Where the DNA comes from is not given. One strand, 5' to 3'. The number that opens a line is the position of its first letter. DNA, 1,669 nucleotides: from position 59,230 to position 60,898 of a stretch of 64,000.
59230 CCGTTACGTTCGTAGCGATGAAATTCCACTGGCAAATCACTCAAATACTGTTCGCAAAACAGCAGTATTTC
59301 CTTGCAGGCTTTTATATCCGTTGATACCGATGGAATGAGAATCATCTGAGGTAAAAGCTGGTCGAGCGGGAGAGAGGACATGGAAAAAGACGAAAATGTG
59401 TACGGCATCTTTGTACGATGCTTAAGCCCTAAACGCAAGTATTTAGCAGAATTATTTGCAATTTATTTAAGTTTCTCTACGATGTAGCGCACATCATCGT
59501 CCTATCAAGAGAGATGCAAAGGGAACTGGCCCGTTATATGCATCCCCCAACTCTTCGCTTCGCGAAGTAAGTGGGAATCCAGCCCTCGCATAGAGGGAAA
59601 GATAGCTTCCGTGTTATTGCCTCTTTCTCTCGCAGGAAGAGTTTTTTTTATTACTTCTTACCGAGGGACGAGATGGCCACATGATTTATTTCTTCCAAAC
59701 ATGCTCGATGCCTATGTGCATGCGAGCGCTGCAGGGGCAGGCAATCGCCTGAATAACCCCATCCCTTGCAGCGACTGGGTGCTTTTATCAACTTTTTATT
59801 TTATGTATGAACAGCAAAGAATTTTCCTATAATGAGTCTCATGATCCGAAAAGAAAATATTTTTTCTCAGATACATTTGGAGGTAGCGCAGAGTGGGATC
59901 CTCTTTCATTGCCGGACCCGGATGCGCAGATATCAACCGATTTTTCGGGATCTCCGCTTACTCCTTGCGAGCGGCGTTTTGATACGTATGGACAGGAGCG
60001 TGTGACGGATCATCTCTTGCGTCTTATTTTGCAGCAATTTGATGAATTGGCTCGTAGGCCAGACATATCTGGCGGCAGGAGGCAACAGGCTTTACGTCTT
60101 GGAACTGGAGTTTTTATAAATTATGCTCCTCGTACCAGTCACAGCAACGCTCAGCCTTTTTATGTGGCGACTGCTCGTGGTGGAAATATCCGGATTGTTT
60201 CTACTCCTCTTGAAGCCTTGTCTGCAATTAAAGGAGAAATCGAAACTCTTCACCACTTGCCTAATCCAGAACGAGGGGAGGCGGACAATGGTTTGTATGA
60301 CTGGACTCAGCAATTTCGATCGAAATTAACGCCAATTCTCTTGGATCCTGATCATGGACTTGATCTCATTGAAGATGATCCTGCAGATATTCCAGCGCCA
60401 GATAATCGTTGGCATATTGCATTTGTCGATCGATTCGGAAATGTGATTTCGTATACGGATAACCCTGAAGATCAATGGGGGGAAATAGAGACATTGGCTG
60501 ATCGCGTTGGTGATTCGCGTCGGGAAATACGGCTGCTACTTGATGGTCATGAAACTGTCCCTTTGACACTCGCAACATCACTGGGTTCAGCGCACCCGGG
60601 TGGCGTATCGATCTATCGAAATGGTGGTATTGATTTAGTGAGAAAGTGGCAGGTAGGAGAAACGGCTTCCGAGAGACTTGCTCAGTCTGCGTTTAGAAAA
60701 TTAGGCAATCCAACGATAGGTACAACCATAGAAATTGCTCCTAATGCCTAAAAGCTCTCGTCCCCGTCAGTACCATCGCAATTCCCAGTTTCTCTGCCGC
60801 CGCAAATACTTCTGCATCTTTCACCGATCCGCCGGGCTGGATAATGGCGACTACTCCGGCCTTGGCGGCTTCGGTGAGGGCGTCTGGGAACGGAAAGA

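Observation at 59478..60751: SAM-I OFF riboswitch controlling a divergent DUF62-like (SAM-cleaving enzyme family) gene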

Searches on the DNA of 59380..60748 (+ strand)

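Call 4: search_rna_families(source=window, start=59380, end=59860, threshold=evalue, max_evalue=10, show_alignments=5)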
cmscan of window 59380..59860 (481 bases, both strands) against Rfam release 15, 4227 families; matches with E-value up to 10: 4.
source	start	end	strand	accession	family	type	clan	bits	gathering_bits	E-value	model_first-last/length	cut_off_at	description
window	59499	59608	+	RF00162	SAM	Cis-reg; riboswitch;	CL00012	44.1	44.4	6.6e-09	1-108/108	no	SAM riboswitch aptamer (S box leader)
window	59583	59658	+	RF02732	JA04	Gene; sRNA;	-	21.7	81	1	1-81/81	no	Aggregatibacter sRNA JA04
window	59539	59636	+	RF02030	tp2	Gene; sRNA;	-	16.1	50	9.2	1-114/114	no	tp2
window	59692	59716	-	RF04178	BTnc005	Gene; sRNA;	-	11.2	174.8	5.4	60-84/205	no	Bacteroides sRNA BTnc005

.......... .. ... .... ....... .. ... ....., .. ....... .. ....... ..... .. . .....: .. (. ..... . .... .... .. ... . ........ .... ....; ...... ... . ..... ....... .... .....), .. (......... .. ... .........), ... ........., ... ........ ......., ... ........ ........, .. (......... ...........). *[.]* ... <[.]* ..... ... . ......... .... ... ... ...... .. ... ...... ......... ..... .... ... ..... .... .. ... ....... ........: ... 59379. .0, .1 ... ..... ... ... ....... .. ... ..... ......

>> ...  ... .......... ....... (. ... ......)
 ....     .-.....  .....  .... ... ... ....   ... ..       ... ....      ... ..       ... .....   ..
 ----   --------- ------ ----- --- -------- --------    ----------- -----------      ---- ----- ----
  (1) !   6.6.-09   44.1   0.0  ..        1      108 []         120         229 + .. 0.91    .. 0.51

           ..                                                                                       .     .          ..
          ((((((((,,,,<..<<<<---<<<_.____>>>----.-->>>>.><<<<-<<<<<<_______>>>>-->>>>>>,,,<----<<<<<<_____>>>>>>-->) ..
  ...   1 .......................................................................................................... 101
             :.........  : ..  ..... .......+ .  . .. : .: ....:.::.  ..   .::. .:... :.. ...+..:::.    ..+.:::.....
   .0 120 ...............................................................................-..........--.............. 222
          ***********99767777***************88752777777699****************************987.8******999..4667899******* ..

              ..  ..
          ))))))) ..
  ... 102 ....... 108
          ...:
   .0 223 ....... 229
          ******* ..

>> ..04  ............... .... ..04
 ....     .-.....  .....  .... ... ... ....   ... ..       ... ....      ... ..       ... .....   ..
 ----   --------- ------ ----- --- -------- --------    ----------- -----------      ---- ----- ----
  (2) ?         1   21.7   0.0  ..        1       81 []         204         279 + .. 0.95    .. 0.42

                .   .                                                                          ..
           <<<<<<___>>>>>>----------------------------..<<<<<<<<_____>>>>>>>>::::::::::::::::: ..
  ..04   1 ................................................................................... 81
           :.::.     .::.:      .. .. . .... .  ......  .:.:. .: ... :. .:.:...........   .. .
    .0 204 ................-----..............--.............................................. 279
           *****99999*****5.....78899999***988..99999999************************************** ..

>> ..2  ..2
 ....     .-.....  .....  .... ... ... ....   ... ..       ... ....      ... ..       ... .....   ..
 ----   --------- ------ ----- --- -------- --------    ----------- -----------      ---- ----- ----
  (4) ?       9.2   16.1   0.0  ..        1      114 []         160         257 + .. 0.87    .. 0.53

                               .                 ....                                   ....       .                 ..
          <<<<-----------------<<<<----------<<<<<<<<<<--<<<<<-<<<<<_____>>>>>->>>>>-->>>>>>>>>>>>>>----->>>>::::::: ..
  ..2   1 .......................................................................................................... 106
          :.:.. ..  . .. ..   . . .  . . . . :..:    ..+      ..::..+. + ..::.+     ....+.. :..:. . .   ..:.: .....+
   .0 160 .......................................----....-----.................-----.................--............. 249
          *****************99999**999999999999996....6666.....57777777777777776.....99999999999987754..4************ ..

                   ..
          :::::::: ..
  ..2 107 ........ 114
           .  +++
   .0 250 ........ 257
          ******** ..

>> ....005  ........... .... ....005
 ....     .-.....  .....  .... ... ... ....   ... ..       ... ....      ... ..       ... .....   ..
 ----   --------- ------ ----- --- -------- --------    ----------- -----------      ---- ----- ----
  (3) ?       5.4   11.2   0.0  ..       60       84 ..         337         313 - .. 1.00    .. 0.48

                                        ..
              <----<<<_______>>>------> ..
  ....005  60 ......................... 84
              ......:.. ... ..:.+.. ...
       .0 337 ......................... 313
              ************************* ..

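Call 16: search_rna_families(sources=[L001, L002, L003, L004, L005, L006, L007, L008], threshold=evalue, max_evalue=0.01)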
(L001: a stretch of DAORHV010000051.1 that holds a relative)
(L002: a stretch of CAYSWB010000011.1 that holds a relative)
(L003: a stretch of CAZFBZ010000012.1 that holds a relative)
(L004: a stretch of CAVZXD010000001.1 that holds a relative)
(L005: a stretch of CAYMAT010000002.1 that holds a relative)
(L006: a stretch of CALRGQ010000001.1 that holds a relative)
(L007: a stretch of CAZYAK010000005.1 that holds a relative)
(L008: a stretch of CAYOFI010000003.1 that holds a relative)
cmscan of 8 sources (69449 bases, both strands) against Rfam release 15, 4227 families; matches with E-value up to 0.01: 2.
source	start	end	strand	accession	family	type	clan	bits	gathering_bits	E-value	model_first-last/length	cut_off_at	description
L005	2403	2593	-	RF02675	Ysr141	Gene; sRNA;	-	34.9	196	8.6e-06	1-255/255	no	Yersinia sRNA 141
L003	2127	2315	-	RF02675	Ysr141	Gene; sRNA;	-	26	196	0.0047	1-255/255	no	Yersinia sRNA 141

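Call 29: search_rna_families(sources=[L030, L031, L034, L035, L037, L049, L050, L032, L040, L041, L044], threshold=evalue, max_evalue=1)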
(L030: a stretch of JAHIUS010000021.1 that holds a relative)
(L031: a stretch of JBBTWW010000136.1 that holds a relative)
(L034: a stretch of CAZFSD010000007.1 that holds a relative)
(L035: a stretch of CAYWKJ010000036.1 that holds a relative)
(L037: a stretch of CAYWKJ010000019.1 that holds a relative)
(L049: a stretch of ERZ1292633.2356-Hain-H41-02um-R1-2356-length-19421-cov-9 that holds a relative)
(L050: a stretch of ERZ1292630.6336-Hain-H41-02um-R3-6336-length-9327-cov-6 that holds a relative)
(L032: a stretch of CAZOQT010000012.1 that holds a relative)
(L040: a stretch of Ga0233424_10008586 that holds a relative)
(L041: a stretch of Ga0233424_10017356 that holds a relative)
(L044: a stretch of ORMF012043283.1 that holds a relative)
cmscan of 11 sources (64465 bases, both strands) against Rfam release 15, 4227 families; matches with E-value up to 1: 10.
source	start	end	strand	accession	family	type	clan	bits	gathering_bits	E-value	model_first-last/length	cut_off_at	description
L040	2584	2656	+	RF00005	tRNA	Gene; tRNA;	CL00001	73.7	29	3e-14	1-71/71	no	tRNA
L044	1691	1764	+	RF00005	tRNA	Gene; tRNA;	CL00001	70.8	29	1.9e-13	1-71/71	no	tRNA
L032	2033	2105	-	RF00005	tRNA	Gene; tRNA;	CL00001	69.5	29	4.4e-13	1-71/71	no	tRNA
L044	1731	1866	-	RF02194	HPnc0260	Gene; antisense;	-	39.1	59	0.97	1-156/156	no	Bacterial antisense RNA HPnc0260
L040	2584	2657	-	RF04354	Plastid-ycf2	Cis-reg;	-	26.5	65.7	0.32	1-75/75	no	Plastid-ycf2 5UTR RNA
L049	5793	5876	+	RF02621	BSnc120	Gene; sRNA;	-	25.9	114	0.12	1-88/88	no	Brucella sRNA 120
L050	2738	2821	+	RF02621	BSnc120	Gene; sRNA;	-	25.9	114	0.12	1-88/88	no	Brucella sRNA 120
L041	3379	3463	-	RF00984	mir-576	Gene; miRNA;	-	25.7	99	0.38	1-90/90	no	mir-576 microRNA precursor family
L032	4912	5048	-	RF01808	MicX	Gene; sRNA;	-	23.2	75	0.66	1-194/194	no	MicX Vibrio cholerae sRNA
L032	161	244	+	RF02837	anti-hemB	Gene; sRNA;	-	22.4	49.5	0.73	1-81/81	no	Burkholderia RNA 7 (anti-hemB)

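Call 68: search_rna_families(sources=[L009, L010, L011, L012, L013, L014, L015, L016, L017, L018, L019, L020, L021, L022, L023, L024, L025, L026, L027], threshold=gathering)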
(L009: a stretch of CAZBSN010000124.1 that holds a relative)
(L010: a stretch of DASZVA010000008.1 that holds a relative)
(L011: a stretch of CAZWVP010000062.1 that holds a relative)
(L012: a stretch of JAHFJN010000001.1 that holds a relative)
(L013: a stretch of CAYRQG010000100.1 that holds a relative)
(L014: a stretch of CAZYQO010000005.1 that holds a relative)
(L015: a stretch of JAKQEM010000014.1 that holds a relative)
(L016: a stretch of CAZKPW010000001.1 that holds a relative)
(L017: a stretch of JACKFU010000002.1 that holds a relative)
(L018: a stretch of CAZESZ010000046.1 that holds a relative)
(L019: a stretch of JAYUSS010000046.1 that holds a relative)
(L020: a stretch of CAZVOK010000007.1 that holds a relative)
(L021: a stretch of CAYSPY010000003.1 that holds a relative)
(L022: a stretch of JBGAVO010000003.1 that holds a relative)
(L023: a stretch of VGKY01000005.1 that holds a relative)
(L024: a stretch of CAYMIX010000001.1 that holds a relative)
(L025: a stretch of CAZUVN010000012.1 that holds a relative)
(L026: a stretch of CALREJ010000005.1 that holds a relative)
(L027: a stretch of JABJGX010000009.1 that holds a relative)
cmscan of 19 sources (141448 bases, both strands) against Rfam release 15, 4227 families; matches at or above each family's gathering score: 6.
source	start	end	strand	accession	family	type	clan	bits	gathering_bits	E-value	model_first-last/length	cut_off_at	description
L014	6002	6075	-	RF00005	tRNA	Gene; tRNA;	CL00001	70.4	29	5.3e-13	1-71/71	no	tRNA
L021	6353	6426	+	RF00005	tRNA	Gene; tRNA;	CL00001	70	29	6.9e-13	1-71/71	no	tRNA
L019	6327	6399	-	RF00005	tRNA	Gene; tRNA;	CL00001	69.3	29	1.1e-12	1-71/71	no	tRNA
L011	757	830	+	RF00005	tRNA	Gene; tRNA;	CL00001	67.3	29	3.8e-12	1-71/71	no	tRNA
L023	81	154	+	RF00005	tRNA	Gene; tRNA;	CL00001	67.3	29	3.7e-12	1-71/71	no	tRNA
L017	506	579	-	RF00005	tRNA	Gene; tRNA;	CL00001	61.6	29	1.4e-10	1-71/71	no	tRNA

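Call 69: search_rna_families(sources=[L028, L029, L033, L036, L038, L039, L042, L043, L045, L046, L047, L048, L063, L065, L067], threshold=gathering)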
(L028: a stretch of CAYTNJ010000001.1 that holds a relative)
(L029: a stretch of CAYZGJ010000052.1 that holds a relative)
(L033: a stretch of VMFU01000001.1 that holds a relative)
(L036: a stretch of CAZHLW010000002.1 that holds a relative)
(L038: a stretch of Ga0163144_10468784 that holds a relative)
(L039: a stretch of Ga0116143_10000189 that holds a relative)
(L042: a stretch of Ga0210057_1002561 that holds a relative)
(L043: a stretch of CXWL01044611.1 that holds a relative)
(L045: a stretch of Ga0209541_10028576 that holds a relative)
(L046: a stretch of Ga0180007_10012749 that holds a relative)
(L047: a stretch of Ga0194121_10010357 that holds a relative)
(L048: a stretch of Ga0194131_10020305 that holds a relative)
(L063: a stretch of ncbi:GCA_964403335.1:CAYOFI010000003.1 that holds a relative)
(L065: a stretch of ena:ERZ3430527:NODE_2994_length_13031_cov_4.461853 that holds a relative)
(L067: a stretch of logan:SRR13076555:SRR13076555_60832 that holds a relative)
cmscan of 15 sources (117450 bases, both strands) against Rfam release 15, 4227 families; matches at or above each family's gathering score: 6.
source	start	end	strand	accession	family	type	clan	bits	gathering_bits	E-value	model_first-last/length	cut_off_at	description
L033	7018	7091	-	RF00005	tRNA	Gene; tRNA;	CL00001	71.9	29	1.7e-13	1-71/71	no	tRNA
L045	4935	5009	+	RF00005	tRNA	Gene; tRNA;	CL00001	69.6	29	7.2e-13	1-71/71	no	tRNA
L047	624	697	+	RF00005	tRNA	Gene; tRNA;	CL00001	67.4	29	2.9e-12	1-71/71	no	tRNA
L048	1171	1244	+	RF00005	tRNA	Gene; tRNA;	CL00001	67.4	29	2.9e-12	1-71/71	no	tRNA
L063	11408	11479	-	RF00005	tRNA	Gene; tRNA;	CL00001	64.5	29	1.8e-11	1-71/71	no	tRNA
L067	12056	12100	+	RF00005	tRNA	Gene; tRNA;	CL00001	32.7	29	0.011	1-43/71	3'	tRNA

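Call 85: search_rna_families(sources=[L069, L070, L071, L072, L073, L074], threshold=evalue, max_evalue=1, show_alignments=3)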
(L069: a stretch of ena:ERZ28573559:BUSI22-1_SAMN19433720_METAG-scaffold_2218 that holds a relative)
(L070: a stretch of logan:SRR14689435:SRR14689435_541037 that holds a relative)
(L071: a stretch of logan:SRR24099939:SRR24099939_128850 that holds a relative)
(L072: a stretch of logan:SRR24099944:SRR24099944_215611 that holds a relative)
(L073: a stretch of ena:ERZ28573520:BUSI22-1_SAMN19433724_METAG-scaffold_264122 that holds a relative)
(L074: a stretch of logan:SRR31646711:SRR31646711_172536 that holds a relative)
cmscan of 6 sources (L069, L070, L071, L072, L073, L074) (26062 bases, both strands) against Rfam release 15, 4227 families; matches with E-value up to 1: 2.
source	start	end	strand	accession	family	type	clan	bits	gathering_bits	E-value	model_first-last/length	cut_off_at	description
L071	4158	4302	-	RF01911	MIR2118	Gene; miRNA;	-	26.2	85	0.27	1-170/170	no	MIR2118 microRNA precursor family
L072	2094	2238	-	RF01911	MIR2118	Gene; miRNA;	-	26.2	85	0.27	1-170/170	no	MIR2118 microRNA precursor family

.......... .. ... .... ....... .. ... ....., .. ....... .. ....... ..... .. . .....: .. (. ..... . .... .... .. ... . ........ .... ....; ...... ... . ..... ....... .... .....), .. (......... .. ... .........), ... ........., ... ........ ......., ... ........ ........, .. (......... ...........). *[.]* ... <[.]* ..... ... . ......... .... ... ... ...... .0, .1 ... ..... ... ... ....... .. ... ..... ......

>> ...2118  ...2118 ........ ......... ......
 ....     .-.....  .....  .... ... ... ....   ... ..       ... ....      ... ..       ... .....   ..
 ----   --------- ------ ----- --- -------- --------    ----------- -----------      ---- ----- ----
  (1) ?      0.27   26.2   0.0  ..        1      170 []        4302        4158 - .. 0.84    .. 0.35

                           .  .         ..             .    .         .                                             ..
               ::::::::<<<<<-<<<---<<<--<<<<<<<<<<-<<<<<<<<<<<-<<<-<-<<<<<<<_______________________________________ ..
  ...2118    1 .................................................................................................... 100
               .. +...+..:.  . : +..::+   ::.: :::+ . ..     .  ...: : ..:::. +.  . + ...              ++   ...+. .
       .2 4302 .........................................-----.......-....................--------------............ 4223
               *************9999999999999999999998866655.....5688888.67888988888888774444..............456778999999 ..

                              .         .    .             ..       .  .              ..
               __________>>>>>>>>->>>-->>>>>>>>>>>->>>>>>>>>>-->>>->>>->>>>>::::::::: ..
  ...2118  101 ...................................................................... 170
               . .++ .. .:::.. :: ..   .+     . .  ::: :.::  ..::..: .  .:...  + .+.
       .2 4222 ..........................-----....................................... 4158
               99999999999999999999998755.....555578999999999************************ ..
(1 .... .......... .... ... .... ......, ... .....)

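Call 86: search_with_rna_model(model_id=R1, sources=[L069, L070, L071, L072, L073, L074], max_evalue=10, filters=off)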
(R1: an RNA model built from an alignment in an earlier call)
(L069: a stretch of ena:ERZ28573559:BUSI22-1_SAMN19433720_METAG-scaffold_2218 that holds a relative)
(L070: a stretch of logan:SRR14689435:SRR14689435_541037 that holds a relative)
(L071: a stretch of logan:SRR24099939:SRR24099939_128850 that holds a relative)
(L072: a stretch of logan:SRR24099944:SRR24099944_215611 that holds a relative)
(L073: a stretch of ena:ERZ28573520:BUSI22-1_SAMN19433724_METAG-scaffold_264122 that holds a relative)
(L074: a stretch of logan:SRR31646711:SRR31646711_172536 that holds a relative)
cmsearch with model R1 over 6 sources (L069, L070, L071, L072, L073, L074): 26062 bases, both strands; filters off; matches with E-value up to 10: 14.
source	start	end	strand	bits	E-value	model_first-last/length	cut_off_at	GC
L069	2636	2760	+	7.7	2.4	1-113/113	no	0.57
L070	2189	2313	+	7.7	2.4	1-113/113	no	0.57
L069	3310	3415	-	7.3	3.1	1-113/113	no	0.54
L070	2863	2968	-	7.3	3.1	1-113/113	no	0.54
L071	2245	2273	+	6.6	4.8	1-113/113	no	0.66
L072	181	209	+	6.6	4.8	1-113/113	no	0.66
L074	4974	5054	+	5.8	8.4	1-113/113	no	0.54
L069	846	870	-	5.7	8.6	1-113/113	no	0.6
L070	399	423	-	5.7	8.6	1-113/113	no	0.6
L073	711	739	-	5.7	8.7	1-113/113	no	0.41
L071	3078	3195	-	5.7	8.9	1-113/113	no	0.33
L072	1014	1131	-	5.7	8.9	1-113/113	no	0.33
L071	2245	2273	-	5.6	9.3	1-113/113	no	0.66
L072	181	209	-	5.6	9.3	1-113/113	no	0.66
